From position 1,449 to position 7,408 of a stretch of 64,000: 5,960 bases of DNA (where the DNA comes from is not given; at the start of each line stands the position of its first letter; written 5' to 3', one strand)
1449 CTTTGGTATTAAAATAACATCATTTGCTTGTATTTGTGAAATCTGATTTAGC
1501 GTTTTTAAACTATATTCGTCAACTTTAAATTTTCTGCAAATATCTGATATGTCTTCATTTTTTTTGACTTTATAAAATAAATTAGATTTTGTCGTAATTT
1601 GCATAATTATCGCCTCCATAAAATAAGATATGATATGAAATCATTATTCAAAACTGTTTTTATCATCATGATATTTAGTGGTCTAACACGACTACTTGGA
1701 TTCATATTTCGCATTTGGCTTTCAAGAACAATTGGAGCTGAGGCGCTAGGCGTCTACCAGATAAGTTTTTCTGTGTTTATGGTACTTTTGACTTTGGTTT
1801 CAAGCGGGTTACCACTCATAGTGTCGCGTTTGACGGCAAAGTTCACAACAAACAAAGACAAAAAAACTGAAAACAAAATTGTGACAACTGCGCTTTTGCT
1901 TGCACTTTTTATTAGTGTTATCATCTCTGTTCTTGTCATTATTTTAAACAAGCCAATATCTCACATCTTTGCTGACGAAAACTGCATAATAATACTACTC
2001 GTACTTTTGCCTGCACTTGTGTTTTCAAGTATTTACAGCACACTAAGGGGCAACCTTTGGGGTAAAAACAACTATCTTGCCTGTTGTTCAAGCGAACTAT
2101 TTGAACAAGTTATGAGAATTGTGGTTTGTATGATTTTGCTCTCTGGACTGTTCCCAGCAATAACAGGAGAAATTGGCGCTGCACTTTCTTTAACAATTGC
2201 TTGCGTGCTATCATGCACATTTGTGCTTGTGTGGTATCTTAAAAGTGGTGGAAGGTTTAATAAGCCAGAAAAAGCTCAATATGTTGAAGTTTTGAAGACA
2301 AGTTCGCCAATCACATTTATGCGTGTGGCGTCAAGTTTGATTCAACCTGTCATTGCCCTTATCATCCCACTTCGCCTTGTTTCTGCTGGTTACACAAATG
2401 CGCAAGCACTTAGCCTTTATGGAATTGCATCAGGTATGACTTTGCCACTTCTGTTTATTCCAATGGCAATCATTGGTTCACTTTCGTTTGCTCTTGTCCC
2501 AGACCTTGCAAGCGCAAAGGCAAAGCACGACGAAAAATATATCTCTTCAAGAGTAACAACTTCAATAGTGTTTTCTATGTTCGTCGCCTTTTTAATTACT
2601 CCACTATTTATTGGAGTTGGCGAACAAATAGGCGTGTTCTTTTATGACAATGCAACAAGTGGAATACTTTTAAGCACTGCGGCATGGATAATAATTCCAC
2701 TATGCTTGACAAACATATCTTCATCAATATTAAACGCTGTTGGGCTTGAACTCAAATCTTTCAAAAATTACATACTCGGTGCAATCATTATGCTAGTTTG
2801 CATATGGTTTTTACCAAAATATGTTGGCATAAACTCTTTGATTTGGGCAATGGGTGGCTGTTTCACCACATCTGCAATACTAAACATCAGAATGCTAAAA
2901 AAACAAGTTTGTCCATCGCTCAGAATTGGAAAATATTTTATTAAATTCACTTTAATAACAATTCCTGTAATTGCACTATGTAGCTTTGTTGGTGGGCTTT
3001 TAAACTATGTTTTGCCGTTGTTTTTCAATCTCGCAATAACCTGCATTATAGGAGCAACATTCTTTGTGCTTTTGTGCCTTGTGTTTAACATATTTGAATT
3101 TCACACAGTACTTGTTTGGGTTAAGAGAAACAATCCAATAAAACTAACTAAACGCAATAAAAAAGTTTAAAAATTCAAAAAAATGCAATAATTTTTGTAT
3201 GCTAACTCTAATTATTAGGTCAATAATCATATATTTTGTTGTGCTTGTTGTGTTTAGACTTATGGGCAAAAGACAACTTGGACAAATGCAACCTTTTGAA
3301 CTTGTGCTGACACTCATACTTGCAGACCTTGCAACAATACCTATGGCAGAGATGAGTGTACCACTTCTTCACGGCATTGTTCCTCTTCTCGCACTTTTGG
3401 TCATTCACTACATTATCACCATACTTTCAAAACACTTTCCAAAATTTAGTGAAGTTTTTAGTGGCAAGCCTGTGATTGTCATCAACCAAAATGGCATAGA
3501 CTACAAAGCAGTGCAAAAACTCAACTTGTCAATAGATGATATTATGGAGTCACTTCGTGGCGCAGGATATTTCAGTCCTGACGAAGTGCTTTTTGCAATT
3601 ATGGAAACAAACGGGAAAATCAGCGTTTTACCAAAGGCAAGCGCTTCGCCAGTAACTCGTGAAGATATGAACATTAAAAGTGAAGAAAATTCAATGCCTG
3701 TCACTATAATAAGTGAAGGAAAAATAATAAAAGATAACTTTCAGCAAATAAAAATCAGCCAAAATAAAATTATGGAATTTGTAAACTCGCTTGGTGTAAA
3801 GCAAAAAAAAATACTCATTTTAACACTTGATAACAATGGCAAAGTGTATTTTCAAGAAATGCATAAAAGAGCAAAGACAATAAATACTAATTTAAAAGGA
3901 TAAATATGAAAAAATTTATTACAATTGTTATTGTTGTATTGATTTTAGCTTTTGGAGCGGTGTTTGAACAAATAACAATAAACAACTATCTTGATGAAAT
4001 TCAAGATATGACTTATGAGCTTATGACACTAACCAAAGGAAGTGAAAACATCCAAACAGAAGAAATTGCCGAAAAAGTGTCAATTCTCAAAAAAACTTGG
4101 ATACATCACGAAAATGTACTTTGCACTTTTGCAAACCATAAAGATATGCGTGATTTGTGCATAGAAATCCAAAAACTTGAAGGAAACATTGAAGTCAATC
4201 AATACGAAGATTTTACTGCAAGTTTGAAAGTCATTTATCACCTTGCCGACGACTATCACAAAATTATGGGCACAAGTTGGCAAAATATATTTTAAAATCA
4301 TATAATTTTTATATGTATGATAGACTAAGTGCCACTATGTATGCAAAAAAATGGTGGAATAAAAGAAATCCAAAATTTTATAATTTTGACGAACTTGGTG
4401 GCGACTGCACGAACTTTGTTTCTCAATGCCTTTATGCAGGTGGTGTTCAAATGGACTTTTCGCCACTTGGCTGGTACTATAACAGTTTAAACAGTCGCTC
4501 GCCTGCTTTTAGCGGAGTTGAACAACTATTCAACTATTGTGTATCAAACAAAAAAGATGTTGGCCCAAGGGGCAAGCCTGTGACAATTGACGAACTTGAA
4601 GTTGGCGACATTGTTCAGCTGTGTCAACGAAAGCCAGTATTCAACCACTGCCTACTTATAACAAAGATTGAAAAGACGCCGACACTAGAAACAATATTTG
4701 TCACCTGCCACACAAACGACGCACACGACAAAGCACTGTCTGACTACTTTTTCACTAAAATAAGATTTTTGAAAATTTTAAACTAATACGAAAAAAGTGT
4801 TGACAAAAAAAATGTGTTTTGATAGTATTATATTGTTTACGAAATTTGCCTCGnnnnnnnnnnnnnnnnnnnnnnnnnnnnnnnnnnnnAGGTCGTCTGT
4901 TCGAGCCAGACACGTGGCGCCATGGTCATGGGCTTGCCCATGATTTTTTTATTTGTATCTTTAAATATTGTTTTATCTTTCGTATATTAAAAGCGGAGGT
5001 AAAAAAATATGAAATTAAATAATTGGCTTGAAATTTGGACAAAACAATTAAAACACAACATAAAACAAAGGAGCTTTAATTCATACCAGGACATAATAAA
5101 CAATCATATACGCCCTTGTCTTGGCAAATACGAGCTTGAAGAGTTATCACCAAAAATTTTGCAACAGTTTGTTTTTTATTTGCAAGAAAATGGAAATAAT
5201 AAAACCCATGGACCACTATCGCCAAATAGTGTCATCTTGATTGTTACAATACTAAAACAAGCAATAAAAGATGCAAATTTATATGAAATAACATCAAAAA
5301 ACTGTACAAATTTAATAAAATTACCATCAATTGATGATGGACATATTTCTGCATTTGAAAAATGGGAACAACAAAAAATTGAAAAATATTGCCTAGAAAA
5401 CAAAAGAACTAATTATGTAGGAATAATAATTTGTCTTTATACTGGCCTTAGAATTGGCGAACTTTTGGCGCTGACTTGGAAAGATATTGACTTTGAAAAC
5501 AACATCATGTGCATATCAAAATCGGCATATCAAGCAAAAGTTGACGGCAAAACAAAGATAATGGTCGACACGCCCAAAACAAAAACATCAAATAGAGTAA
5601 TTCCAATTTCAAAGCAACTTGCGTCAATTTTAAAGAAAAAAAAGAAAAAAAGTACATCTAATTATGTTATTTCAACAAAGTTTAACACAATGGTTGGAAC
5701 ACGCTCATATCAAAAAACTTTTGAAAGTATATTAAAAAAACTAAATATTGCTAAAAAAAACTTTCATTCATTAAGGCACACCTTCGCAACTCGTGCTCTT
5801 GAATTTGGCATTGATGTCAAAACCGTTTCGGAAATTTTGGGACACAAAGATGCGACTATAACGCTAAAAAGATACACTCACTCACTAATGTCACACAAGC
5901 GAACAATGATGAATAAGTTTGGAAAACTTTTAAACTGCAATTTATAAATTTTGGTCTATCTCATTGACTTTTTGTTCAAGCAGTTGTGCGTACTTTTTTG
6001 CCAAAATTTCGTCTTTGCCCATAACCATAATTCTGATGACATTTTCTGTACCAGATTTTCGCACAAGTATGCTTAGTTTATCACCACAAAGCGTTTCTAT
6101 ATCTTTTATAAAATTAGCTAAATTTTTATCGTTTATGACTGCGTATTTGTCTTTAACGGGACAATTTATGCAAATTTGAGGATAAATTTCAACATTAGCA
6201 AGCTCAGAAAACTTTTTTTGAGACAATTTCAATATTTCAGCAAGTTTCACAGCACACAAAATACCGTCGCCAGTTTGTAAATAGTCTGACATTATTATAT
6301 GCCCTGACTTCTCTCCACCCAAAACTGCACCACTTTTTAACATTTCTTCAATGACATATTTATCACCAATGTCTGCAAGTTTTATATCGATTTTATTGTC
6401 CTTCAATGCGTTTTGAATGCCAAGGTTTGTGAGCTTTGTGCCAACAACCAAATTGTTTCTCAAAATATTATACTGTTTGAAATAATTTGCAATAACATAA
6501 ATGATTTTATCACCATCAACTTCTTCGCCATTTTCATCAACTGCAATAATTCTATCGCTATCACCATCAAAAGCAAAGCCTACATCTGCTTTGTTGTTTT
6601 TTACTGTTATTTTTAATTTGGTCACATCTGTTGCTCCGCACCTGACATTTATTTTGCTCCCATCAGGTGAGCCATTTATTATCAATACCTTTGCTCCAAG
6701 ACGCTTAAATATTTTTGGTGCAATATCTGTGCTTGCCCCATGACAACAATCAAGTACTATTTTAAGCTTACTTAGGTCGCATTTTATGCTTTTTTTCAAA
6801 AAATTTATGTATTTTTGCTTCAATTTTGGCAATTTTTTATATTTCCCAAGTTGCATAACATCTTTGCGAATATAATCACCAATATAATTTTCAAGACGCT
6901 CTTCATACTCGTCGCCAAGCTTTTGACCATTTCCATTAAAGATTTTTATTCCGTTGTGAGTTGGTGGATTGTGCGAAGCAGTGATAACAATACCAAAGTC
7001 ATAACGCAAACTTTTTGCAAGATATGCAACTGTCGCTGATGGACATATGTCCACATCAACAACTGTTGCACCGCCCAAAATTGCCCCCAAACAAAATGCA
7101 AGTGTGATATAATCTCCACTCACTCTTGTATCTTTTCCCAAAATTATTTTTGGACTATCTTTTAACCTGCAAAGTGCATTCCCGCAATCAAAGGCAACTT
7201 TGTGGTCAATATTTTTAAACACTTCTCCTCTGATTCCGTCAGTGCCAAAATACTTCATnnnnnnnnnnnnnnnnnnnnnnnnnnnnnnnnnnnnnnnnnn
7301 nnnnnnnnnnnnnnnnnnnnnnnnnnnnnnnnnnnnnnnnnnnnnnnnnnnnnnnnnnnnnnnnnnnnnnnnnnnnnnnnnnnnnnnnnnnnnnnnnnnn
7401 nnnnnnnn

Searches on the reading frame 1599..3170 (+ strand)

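Call 64: search_protein_families(library=pfam, proteins=[window:1599-3170:+], max_evalue=0.001)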
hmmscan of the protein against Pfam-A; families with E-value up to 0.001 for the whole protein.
window:1599-3170:+ (523 aa): 4 families
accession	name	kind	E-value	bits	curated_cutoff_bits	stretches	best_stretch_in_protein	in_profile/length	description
PF01943.22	Polysacc_synt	-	6.8e-18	65.5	28.2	1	18-304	3-271/274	Polysaccharide biosynthesis protein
PF03023.19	MurJ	-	2.7e-09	36.6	27.4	1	129-459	97-426/451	Lipid II flippase MurJ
PF01554.23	MatE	-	4.3e-09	36.7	24.9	1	29-177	8-159/161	MatE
PF13440.11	Polysacc_synt_3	-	0.00012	21.9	23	1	41-338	2-270/293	Polysaccharide biosynthesis protein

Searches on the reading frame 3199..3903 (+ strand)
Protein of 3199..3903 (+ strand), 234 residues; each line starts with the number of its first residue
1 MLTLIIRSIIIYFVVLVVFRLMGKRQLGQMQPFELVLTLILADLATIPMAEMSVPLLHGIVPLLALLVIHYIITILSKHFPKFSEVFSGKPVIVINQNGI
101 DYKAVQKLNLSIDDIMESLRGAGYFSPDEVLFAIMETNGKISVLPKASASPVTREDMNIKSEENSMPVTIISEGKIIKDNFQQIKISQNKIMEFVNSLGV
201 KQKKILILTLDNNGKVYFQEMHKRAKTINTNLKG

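Call 64: search_protein_families(library=pfam, proteins=[window:3199-3903:+], max_evalue=0.001)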
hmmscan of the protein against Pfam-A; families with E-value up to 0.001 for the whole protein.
window:3199-3903:+ (234 aa): 2 families
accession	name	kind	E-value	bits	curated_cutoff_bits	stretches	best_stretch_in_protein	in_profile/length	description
PF04239.17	DUF421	-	4.8e-31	107.3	23.6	1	79-210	2-128/129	YetF C-terminal domain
PF20730.2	YetF_N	-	0.00034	20.8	26.5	1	2-75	2-75/76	YetF N-terminal transmembrane domain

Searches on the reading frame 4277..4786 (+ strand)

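Call 64: search_protein_families(library=pfam, proteins=[window:4277-4786:+], max_evalue=0.001)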
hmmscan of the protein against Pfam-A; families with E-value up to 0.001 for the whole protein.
window:4277-4786:+ (169 aa): 1 family
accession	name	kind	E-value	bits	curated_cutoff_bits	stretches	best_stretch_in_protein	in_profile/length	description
PF12671.13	Amidase_6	-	5.3e-34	118.1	23.2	1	14-155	2-150/163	Putative amidase domain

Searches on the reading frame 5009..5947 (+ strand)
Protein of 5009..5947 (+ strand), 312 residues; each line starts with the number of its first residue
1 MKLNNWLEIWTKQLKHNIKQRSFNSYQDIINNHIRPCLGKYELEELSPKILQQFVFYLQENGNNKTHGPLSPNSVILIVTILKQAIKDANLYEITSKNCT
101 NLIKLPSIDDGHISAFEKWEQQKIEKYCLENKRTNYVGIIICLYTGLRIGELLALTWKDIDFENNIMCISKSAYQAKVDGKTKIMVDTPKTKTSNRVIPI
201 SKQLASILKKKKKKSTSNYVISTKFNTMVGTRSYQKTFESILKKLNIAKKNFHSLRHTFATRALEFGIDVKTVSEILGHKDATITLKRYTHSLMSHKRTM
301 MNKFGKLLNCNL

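Call 64: search_protein_families(library=pfam, proteins=[window:5009-5947:+], max_evalue=0.001)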
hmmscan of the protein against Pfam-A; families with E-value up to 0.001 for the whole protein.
window:5009-5947:+ (312 aa): 3 families
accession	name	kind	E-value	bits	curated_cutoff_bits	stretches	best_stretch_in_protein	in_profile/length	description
PF00589.27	Phage_integrase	-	1.1e-30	107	27.1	1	126-295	13-171/172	Phage integrase family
PF14659.12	Phage_int_SAM_3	-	2.8e-13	50.3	22.6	1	3-56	2-55/58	Phage integrase, N-terminal SAM-like domain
PF13102.12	Phage_int_SAM_5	-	2.3e-06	28.3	22.3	1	3-99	2-92/98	Phage integrase SAM-like domain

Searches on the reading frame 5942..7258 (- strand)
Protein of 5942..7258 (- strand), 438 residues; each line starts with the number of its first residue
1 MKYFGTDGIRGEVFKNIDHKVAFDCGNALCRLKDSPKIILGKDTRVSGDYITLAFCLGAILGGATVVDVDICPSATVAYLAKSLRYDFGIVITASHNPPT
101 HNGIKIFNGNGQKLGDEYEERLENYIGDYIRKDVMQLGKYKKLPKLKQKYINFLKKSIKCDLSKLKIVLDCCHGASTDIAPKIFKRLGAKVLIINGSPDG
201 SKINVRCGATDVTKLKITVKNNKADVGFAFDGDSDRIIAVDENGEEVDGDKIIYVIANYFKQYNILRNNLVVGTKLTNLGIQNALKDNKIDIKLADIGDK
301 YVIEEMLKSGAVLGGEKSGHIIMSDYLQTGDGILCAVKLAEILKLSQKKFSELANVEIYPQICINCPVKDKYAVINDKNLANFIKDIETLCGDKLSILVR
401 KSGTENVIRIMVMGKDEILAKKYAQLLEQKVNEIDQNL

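Call 64: search_protein_families(library=pfam, proteins=[window:5942-7258:-], max_evalue=0.001)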
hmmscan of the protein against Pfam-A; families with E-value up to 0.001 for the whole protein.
window:5942-7258:- (438 aa): 4 families
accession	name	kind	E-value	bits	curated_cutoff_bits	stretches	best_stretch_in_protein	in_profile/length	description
PF02878.22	PGM_PMM_I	-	1.8e-30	105.9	22.5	1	2-126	2-131/138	Phosphoglucomutase/phosphomannomutase, alpha/beta/alpha domain I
PF02880.22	PGM_PMM_III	-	5.7e-29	101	20.7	1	248-355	1-109/115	Phosphoglucomutase/phosphomannomutase, alpha/beta/alpha domain III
PF02879.22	PGM_PMM_II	-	6.9e-19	68.7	29.3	1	149-244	2-103/103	Phosphoglucomutase/phosphomannomutase, alpha/beta/alpha domain II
PF00408.26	PGM_PMM_IV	-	2.5e-08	34.3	23.1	1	364-425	2-63/68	Phosphoglucomutase/phosphomannomutase, C-terminal domain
